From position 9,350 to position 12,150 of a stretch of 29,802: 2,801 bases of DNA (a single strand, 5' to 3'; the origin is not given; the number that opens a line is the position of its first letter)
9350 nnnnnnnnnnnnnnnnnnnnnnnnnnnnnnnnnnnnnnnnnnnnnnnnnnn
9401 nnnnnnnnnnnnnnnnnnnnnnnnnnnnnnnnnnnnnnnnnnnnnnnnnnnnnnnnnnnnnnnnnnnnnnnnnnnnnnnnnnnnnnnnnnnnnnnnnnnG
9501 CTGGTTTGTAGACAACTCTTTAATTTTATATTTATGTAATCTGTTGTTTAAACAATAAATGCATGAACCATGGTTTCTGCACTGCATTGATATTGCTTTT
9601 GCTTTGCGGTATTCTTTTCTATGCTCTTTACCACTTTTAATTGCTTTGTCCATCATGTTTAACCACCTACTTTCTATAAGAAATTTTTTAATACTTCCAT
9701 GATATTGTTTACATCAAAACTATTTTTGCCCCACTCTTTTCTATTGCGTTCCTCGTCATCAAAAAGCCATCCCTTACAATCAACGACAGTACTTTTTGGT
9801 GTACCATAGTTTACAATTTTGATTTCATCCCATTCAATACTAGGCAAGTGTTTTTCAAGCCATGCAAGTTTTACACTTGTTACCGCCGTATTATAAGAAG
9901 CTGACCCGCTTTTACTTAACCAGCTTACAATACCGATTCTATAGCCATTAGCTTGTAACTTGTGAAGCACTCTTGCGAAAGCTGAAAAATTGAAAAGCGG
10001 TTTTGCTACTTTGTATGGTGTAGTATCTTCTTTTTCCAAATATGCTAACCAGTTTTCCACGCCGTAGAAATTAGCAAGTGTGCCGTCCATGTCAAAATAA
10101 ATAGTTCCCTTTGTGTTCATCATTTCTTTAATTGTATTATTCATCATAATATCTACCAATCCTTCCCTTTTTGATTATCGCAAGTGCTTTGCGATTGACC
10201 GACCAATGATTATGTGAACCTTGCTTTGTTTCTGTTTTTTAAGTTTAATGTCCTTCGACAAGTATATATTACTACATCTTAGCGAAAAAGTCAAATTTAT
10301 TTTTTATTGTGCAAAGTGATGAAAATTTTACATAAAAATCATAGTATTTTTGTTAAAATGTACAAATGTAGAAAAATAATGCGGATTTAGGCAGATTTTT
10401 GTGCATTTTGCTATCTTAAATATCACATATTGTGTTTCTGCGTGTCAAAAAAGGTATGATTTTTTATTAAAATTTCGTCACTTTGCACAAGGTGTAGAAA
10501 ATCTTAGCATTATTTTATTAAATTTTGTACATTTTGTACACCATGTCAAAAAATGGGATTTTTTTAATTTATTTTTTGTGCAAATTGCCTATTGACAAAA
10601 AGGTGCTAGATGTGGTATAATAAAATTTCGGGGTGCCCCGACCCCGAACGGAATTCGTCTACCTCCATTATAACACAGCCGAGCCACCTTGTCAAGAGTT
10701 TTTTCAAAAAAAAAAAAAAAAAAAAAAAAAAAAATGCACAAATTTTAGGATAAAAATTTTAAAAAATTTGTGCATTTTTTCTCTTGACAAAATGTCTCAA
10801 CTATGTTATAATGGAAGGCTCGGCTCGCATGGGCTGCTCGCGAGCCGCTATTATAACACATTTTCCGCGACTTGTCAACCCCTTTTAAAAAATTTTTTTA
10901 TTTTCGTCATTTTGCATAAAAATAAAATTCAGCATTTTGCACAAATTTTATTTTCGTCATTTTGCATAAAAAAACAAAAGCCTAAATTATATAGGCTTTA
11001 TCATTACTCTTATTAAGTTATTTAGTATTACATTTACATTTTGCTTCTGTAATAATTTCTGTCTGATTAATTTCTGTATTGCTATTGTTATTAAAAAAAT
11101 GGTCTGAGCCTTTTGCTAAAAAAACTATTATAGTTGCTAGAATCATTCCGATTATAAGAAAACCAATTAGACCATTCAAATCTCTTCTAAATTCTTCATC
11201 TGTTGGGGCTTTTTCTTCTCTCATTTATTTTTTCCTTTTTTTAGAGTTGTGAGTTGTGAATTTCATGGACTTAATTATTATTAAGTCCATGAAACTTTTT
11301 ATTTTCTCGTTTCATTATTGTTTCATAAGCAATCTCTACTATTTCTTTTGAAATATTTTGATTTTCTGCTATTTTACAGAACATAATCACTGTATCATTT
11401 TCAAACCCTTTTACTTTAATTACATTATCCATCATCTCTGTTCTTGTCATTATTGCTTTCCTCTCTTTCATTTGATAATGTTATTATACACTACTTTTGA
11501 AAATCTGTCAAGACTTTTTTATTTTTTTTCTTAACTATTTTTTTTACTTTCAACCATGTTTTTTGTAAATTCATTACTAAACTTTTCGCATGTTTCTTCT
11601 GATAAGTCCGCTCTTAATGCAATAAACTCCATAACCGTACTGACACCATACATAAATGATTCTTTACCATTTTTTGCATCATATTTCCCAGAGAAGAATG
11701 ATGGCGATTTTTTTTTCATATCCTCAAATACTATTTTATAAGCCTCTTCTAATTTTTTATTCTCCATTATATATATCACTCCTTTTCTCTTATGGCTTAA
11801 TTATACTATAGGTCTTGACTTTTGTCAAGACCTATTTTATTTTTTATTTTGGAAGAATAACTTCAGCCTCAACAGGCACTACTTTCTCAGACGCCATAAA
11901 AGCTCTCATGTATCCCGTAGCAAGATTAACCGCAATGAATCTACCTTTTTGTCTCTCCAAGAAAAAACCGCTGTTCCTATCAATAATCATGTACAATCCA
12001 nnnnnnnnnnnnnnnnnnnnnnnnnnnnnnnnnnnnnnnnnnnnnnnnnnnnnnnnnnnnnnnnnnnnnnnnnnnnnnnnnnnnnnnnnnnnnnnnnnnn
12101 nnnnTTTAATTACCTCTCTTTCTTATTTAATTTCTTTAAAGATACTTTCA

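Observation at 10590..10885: Two face-to-face pairs of perfect consensus promoters, each pair converging on a GC-rich hairpin, in a region with no genes to express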

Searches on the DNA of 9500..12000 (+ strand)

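Call 5: search_rna_families(source=window, start=9500, end=12000, threshold=evalue, max_evalue=1)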
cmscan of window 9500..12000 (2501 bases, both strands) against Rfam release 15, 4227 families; matches with E-value up to 1: 3.
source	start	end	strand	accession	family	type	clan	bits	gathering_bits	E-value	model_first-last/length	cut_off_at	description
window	10307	10366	+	RF00532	snoMe18S-Um1356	Gene; snRNA; snoRNA; CD-box;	CL00054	29.5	50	0.12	1-86/86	no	Small nucleolar RNA Me18S-Um1356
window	11791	11897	-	RF00426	SCARNA15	Gene; snRNA; snoRNA; scaRNA;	CL00019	24.3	65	0.13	1-128/128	no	Small Cajal body specific RNA 15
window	11242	11315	+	RF00691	mir-146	Gene; miRNA;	-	20.1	50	0.39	1-90/90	no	mir-146 microRNA precursor family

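Call 6: search_dna_similar(query=window:9600-11600:+, collection=phages, mode=near)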
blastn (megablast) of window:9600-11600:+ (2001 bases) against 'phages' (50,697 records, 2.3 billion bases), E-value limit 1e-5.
No match.

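Call 45: search_dna_similar(query=window:10440-10990:+, collection=phages, mode=distant, max_evalue=0.01, max_rows=20)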
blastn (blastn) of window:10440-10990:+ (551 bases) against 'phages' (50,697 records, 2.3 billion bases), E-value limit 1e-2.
No match.
